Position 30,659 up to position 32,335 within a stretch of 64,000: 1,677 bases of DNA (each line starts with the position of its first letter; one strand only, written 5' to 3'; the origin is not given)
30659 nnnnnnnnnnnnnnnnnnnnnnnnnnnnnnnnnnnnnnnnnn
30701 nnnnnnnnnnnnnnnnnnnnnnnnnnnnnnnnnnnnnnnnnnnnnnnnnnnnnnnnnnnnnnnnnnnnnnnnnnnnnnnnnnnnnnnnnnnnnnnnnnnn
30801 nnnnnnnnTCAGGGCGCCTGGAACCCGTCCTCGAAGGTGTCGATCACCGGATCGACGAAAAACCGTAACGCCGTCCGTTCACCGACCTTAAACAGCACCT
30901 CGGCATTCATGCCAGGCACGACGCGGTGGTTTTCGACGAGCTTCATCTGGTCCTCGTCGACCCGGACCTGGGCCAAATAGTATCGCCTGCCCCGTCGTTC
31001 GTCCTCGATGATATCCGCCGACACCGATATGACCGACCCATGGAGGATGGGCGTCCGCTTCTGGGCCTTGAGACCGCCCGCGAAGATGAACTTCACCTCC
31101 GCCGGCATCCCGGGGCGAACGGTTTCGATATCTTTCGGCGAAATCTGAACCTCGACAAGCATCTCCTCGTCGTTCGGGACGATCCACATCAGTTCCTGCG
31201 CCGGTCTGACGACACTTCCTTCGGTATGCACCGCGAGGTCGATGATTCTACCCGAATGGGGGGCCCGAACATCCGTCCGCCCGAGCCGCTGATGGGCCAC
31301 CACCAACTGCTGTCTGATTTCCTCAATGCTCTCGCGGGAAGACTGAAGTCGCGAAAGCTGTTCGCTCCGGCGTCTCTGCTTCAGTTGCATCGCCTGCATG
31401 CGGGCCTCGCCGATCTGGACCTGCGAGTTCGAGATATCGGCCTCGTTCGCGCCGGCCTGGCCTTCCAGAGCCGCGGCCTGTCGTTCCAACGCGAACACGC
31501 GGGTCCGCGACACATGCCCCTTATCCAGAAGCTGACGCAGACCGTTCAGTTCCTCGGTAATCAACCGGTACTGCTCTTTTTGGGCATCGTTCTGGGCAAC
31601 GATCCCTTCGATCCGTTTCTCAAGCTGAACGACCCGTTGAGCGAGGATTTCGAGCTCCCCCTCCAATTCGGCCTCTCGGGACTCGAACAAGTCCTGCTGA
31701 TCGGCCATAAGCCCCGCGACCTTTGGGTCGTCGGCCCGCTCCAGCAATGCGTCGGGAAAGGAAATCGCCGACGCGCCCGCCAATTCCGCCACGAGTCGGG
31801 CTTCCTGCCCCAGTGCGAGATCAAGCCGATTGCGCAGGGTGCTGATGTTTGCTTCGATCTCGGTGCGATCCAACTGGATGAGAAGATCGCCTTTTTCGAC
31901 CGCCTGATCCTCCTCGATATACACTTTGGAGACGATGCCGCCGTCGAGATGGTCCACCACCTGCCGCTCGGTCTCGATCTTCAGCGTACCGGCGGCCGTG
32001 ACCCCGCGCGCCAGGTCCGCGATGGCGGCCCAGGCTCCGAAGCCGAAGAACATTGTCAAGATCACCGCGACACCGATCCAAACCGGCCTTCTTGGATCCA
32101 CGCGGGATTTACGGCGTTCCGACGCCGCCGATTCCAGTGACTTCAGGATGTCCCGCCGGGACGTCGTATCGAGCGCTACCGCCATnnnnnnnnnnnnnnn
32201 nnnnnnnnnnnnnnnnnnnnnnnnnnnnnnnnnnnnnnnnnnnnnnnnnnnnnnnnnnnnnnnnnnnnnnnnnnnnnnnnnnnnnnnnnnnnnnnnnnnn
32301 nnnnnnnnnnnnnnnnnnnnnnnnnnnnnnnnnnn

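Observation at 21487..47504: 26-kb co-directional array linking a giant RTX protein, TPR-glycosyltransferases, a T1SS pair and glycan biosynthesis genes, with translational coupling of the T1SS to kpsF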

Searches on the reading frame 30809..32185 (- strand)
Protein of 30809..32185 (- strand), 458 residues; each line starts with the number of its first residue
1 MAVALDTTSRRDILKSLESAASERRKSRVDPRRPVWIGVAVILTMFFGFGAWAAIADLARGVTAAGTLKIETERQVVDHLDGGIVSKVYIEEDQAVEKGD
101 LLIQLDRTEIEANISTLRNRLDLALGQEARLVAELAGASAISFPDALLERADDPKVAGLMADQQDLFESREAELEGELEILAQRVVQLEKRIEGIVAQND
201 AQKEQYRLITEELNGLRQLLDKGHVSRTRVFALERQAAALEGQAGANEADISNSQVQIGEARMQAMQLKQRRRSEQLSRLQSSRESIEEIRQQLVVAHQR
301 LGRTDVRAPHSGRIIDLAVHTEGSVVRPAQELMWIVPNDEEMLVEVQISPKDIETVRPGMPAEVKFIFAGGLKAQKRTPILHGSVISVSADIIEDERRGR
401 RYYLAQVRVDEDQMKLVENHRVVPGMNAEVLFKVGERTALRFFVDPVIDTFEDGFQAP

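Call 3: search_protein_families(library=pfam, proteins=[window:30809-32185:-])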
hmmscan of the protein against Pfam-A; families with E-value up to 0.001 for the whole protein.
window:30809-32185:- (458 aa): 3 families
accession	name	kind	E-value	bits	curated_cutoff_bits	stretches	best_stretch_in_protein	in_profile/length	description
PF13437.12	HlyD_3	-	1.1e-14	55.5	22.2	1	306-413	2-97/106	HlyD family secretion protein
PF16576.10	HlyD_D23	-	2.3e-09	37.3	30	1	58-370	2-173/214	Barrel-sandwich domain of CusB or HlyD membrane-fusion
PF13533.13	Biotin_lipoyl_2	-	9.8e-06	25.7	29.8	1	83-106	9-32/32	Biotin-lipoyl like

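Call 14: search_protein_families(library=ncbifam, proteins=[window:30809-32185:-], max_evalue=0.01)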
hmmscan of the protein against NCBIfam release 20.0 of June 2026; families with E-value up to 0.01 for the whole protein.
window:30809-32185:- (458 aa): 14 families
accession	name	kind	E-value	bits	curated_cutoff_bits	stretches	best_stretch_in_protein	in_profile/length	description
TIGR01843.1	type_I_hlyD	subfamily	6.4e-108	361.4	208.65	1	33-455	2-419/422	HlyD family type I secretion periplasmic adaptor subunit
TIGR00998.1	8a0101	subfamily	2.1e-21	76.2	390.8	1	75-368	44-267/334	EmrA/EmrK family multidrug efflux transporter periplasmic adaptor subunit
TIGR03794.1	NHLM_micro_HlyD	equivalog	1.7e-16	60.1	156.2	1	36-393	20-341/421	NHLP bacteriocin system secretion protein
NF007785.0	PRK10476.1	equivalog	3.6e-16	58.9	376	2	245-397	150-293/347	multidrug transporter subunit MdtN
TIGR01730.1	RND_mfp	subfamily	6.3e-15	55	94.9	2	277-366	108-195/322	efflux RND transporter periplasmic adaptor subunit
TIGR01000.1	bacteriocin_acc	subfamily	5.1e-10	38.8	258.85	1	198-449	207-455/457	bacteriocin secretion accessory protein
NF007850.1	PRK10559.1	equivalog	2.1e-08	33.7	400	1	270-407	114-241/303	p-hydroxybenzoic acid efflux pump subunit AaeA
TIGR00999.1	8a0102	subfamily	4.1e-07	29.4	319.3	1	278-365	65-152/271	CzcB/NccB family metal efflux transporter periplasmic adaptor subunit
NF011715.0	PRK15136.1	equivalog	2.4e-06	26.5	563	0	283-364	195-274/390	multidrug efflux MFS transporter periplasmic adaptor subunit EmrA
NF045904.1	RND-peri-MexE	equivalog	3.3e-05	22.9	714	1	82-136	71-125/390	multidrug efflux RND transporter periplasmic adaptor subunit MexE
NF003034.1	PRK03918.1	equivalog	0.00087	17.4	700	1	175-301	186-312/878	DNA double-strand break repair ATPase Rad50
TIGR02168.1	SMC_prok_B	equivalog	0.0033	15.2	567.35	1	165-300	354-485/1181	chromosome segregation protein SMC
TIGR02169.1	SMC_prok_A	equivalog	0.0052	14.5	729.4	1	167-297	680-814/1165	chromosome segregation protein SMC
NF010643.0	PRK14040.1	subfamily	0.0067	14.9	892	0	72-116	525-568/595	oxaloacetate decarboxylase subunit alpha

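Call 20: find_encoding_contigs(protein=window:30809-32185:-, flank=10000, max_places=6)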
Protein window:30809-32185:- (458 aa): 1 contig read that carries it; 1 place shown.
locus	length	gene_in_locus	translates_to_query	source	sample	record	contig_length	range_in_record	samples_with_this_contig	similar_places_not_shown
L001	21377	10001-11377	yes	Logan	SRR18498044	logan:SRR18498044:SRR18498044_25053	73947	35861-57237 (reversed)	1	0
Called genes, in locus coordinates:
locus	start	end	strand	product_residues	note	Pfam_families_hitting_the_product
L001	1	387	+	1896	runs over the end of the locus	PF17803:Cadherin_4, PF17892:Cadherin_5, PF17963:Big_9, PF17803:Cadherin_4, PF17892:Cadherin_5, PF17963:Big_9, PF17803:Cadherin_4, PF17892:Cadherin_5, +5 more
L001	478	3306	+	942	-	PF00515:TPR_1 (faint), PF03704:BTAD (faint), PF07719:TPR_2 (faint), PF12895:ANAPC3 (faint), PF13174:TPR_6 (faint), PF13432:TPR_16 (weak), PF14559:TPR_19 (weak), PF21033:RMD1-3 (weak), +13 more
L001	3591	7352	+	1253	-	PF13431:TPR_17 (faint), PF13424:TPR_12 (faint), PF14559:TPR_19 (faint), PF13181:TPR_8 (faint), PF07719:TPR_2 (faint)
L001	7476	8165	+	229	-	-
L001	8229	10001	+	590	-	PF00664:ABC_membrane, PF00005:ABC_tran, PF02463:SMC_N (faint), PF13304:AAA_21 (faint)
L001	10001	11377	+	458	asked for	PF25917:BSH_RND, PF25994:HH_AprE, PF26002:Beta-barrel_AprE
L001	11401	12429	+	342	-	PF01380:SIS, PF00571:CBS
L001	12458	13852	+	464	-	PF13489:Methyltransf_23 (faint), PF02475:TRM5-TYW2_MTfase (faint), PF05050:Methyltransf_21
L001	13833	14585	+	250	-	-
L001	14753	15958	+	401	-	PF12000:Glyco_trans_4_3, PF00534:Glycos_transf_1, PF13692:Glyco_trans_1_4, PF13524:Glyco_trans_1_2 (weak)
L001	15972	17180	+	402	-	PF12000:Glyco_trans_4_3, PF13439:Glyco_transf_4 (faint), PF12000:Glyco_trans_4_3 (weak), PF00534:Glycos_transf_1, PF13692:Glyco_trans_1_4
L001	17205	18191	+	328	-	PF01073:3Beta_HSD, PF01370:Epimerase, PF04321:RmlD_sub_bind, PF07993:NAD_binding_4 (faint), PF16363:GDP_Man_Dehyd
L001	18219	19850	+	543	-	PF04055:Radical_SAM, PF13186:SPASM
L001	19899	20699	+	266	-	PF05711:TylF, PF13578:Methyltransf_24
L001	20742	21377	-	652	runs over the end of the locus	PF01073:3Beta_HSD, PF01370:Epimerase, PF02719:Polysacc_synt_2, PF04321:RmlD_sub_bind, PF16363:GDP_Man_Dehyd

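Call 21: find_related_loci(query=window:30809-32185:-, collection=genome_contigs, flank=10000)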
Query window:30809-32185:- (458 aa) in genome_contigs; peptide patterns used: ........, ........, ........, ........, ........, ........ (x = any residue, [..] = any of these).
45 stretches matched a pattern, but none encodes a relative of the query by tblastn (E <= 1e-3).

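Call 22: find_homologous_proteins(query=window:30809-32185:-, max_evalue=1e-20)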
Query window:30809-32185:- (458 aa): 63 proteins with E <= 1e-20 among 8000 candidates.
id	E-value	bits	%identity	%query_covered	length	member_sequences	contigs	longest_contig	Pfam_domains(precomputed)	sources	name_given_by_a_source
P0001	3.6e-286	967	100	100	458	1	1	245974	PF25994.1,PF26002.1,PF25917.1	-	-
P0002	2.2e-106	375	46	94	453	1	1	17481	PF25994.1,PF26002.1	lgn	-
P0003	7.9e-95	337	41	92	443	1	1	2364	PF25994.1,PF25973.1,PF25984.1,PF26002.1,PF25917.1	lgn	-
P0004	1.6e-85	306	38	95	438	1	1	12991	PF25994.1,PF25973.1,PF26002.1,PF25919.1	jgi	jgi:HlyD family type I secretion membrane fusion protein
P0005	4.2e-81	291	39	92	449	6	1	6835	PF25994.1,PF25973.1,PF26002.1,PF25919.1,PF25917.1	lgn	-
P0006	2.5e-76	276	36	93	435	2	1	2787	PF25994.1,PF26002.1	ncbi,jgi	-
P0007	2.8e-75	272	35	97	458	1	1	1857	PF25994.1,PF25984.1,PF26002.1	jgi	-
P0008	5.8e-75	271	37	93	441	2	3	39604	PF25994.1,PF25973.1,PF25984.1,PF26002.1,PF00364.29,PF25919.1,PF25917.1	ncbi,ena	-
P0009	9.9e-75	270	36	92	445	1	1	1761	PF25994.1,PF26002.1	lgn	-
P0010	2.1e-74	269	38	91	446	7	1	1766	PF25994.1,PF25973.1,PF26002.1,PF25917.1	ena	-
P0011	3.0e-74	269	37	92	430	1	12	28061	PF25994.1,PF26002.1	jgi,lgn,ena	-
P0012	3.2e-74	269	36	85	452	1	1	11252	PF25994.1,PF26002.1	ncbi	ncbi:MAG: HlyD family type I secretion periplasmic adaptor subunit [Magnetococcus sp. WYHC-3]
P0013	9.5e-74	267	37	93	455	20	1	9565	PF25994.1,PF25973.1,PF26002.1,PF00364.29,PF25919.1,PF25917.1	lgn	-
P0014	1.6e-73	266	37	93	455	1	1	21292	PF25994.1,PF25973.1,PF26002.1,PF25919.1,PF25917.1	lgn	-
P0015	3.9e-73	265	37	93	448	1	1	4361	PF25994.1,PF25973.1,PF26002.1,PF25917.1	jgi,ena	-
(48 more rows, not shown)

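Call 23: find_encoding_contigs(protein=P0002, flank=10000, max_places=3)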
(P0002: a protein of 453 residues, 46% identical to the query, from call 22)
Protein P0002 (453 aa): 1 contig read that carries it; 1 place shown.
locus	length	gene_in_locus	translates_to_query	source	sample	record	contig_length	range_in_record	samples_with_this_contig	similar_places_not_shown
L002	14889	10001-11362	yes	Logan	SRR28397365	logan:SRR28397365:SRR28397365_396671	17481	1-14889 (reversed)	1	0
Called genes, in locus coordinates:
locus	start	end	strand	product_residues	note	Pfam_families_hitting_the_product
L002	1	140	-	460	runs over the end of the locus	PF00005:ABC_tran, PF14524:Wzt_C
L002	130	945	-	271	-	PF01061:ABC2_membrane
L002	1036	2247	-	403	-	PF04577:Glyco_transf_61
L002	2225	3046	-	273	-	PF00535:Glycos_transf_2, PF10111:Glyco_tranf_2_2 (faint), PF13641:Glyco_tranf_2_3 (weak)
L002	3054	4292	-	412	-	PF00535:Glycos_transf_2, PF10111:Glyco_tranf_2_2 (faint)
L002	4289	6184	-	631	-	PF13439:Glyco_transf_4 (weak), PF00534:Glycos_transf_1, PF13692:Glyco_trans_1_4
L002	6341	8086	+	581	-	PF00534:Glycos_transf_1, PF13692:Glyco_trans_1_4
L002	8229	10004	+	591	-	PF02463:SMC_N (weak), PF00664:ABC_membrane, PF00005:ABC_tran, PF06414:Zeta_toxin (faint), PF13304:AAA_21 (faint)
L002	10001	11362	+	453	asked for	PF25994:HH_AprE, PF26002:Beta-barrel_AprE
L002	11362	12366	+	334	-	PF01380:SIS, PF00571:CBS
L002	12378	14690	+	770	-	PF13489:Methyltransf_23 (faint), PF08241:Methyltransf_11, PF13649:Methyltransf_25 (weak), PF04989:RMNT_CmcI, PF13578:Methyltransf_24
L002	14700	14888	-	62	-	?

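Call 24: find_encoding_contigs(protein=P0004, flank=10000, max_places=3)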
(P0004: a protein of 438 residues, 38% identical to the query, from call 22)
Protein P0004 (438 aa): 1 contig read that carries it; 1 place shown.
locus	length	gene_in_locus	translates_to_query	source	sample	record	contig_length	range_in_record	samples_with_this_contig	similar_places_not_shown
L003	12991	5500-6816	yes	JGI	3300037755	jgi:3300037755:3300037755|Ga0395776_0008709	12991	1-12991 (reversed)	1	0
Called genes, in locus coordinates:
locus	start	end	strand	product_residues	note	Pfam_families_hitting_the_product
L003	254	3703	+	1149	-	PF22494:choice_anch_I, PF13449:Phytase-like, PF22494:choice_anch_I, PF00353:HemolysinCabind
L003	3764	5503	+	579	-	PF00664:ABC_membrane, PF00005:ABC_tran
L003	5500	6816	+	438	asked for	PF25919:BSH_CusB (faint), PF25973:BSH_CzcB (faint), PF25994:HH_AprE, PF26002:Beta-barrel_AprE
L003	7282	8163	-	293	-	PF03446:NAD_binding_2, PF03807:F420_oxidored (faint), PF14833:NAD_binding_11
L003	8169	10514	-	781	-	PF01315:Ald_Xan_dh_C, PF02738:MoCoBD_1, PF20256:MoCoBD_2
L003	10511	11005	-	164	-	PF00111:Fer2, PF13085:Fer2_3 (weak), PF01799:Fer2_2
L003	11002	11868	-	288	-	PF00941:FAD_binding_5, PF03450:CO_deh_flav_C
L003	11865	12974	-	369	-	PF00005:ABC_tran, PF17912:OB_MalK (weak), PF08402:TOBE_2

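Call 25: find_encoding_contigs(protein=P0008, flank=10000, max_places=3)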
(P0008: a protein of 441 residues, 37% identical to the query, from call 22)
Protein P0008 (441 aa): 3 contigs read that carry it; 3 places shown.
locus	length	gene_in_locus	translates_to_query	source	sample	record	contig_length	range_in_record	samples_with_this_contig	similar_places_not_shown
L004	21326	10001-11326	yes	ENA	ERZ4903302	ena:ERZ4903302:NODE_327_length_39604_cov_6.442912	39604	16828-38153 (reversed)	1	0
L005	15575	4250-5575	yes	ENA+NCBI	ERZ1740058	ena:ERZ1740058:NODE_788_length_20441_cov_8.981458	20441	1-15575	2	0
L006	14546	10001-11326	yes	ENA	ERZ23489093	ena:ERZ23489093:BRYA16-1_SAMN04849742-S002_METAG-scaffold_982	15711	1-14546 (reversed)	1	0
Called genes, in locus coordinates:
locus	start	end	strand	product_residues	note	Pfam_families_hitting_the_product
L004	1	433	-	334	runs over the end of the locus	PF01551:Peptidase_M23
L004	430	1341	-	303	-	PF00294:PfkB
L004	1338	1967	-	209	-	PF01081:Aldolase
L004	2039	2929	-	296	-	PF05035:DGOK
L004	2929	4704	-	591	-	PF00920:ILVD_EDD_N, PF24877:ILV_EDD_C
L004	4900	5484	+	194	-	PF00990:GGDEF (faint)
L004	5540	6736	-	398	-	PF02746:MR_MLE_N, PF13378:MR_MLE_C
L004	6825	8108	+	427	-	PF05159:Capsule_synth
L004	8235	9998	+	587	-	PF00664:ABC_membrane, PF00005:ABC_tran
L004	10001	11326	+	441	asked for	PF00364:Biotin_lipoyl (faint), PF25917:BSH_RND (weak), PF25919:BSH_CusB (faint), PF25973:BSH_CzcB (weak), PF25984:BSH_YknX (weak), PF25994:HH_AprE, PF26002:Beta-barrel_AprE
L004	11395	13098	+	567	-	PF02321:OEP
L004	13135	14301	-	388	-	PF00108:Thiolase_N, PF08545:ACP_syn_III (faint), PF02803:Thiolase_C, PF22691:Thiolase_C_1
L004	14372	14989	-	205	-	PF01810:LysE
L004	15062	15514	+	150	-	PF12840:HTH_20 (weak), PF13404:HTH_AsnC-type, PF13412:HTH_24, PF01037:AsnC_trans_reg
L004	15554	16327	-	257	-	PF00106:adh_short, PF08659:KR, PF23441:SDR, PF13561:adh_short_C2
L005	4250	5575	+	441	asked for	PF00364:Biotin_lipoyl (faint), PF25917:BSH_RND (weak), PF25919:BSH_CusB (faint), PF25973:BSH_CzcB (weak), PF25984:BSH_YknX (weak), PF25994:HH_AprE, PF26002:Beta-barrel_AprE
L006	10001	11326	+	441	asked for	PF00364:Biotin_lipoyl (faint), PF25917:BSH_RND (weak), PF25919:BSH_CusB (faint), PF25973:BSH_CzcB (weak), PF25984:BSH_YknX (weak), PF25994:HH_AprE, PF26002:Beta-barrel_AprE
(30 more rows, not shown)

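Call 32: find_related_loci(query=A2, collection=genome_contigs, flank=10000)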
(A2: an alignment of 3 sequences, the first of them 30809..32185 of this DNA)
Query A2 (458 aa) in genome_contigs; peptide patterns used: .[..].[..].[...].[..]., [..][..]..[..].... (x = any residue, [..] = any of these).
600 stretches matched a pattern (row limit reached: there are more); 583 encode a relative of the query (tblastn E <= 1e-3); the best 80 are kept; 80 distinct loci.
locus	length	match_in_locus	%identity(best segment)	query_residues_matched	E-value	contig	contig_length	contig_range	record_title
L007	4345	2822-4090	40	30-456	6e-97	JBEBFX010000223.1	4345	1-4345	MAG: Alphaproteobacteria bacterium isolate ASF_7 NODE_19394_length_4345_cov_3.394253, whole genome shotgun sequence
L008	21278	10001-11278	41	26-456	2e-95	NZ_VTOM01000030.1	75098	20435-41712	Antarcticirhabdus aurantiaca strain R10 NODE_30, whole genome shotgun sequence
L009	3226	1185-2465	38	26-456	1e-94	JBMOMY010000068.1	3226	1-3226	MAG: Pseudomonadota bacterium isolate Betzabe_MAG062 MAG062_68, whole genome shotgun sequence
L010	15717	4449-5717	39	26-451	4e-92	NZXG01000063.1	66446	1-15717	MAG: Pseudomonadales bacterium isolate NAT4 114236, whole genome shotgun sequence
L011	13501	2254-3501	38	32-451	5e-90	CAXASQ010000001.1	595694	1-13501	MAG TPA_asm: uncultured Alphaproteobacteria bacterium isolate ERR594368_binner123_Refined_8 genome assembly, contig: ERZ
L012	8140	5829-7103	40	28-456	8e-90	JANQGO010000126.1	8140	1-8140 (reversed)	MAG: Alphaproteobacteria bacterium isolate PL23b_bin.48 k99_2965107, whole genome shotgun sequence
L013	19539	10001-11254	37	35-456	4e-88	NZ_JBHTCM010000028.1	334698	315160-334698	Rhodocista pekingensis strain CGMCC 1.2194 platanus_K_17_124_28, whole genome shotgun sequence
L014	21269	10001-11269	38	30-456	2e-87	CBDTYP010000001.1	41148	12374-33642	MAG TPA_asm: uncultured Gammaproteobacteria bacterium isolate ERR2431961_metabat2_14 genome assembly, contig: ERZ2388016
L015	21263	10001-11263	39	32-456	2e-87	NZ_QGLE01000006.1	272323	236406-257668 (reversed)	Zavarzinia aquatilis strain HR-AS HR-AS_6, whole genome shotgun sequence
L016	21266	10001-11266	37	26-451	7e-87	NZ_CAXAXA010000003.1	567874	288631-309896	MAG: uncultured Sneathiella sp. isolate ERR599372_concoct_65 ERZ2772621.7, whole genome shotgun sequence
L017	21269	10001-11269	36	26-451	7e-87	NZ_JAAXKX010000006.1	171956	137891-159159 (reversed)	Marichromatium bheemlicum strain DSM 18632 assembly_contig_6, whole genome shotgun sequence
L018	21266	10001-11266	36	26-451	6e-87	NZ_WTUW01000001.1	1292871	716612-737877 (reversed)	Sneathiella litorea strain DP05 scaffold1, whole genome shotgun sequence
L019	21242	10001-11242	37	38-456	2e-86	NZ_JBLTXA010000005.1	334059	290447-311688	Niveispirillum fermenti strain CC-LY736 7_length=334059_depth=0.92x, whole genome shotgun sequence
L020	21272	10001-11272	39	28-455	9e-86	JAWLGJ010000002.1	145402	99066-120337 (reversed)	MAG: Magnetospirillaceae bacterium isolate 30dZY2.bin.101 NODE_237_length_145402_cov_5.072366, whole genome shotgun sequ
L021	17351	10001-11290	35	19-451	7e-86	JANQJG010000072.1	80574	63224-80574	MAG: Rhodospirillales bacterium isolate PL25a_bin.107 k99_207928, whole genome shotgun sequence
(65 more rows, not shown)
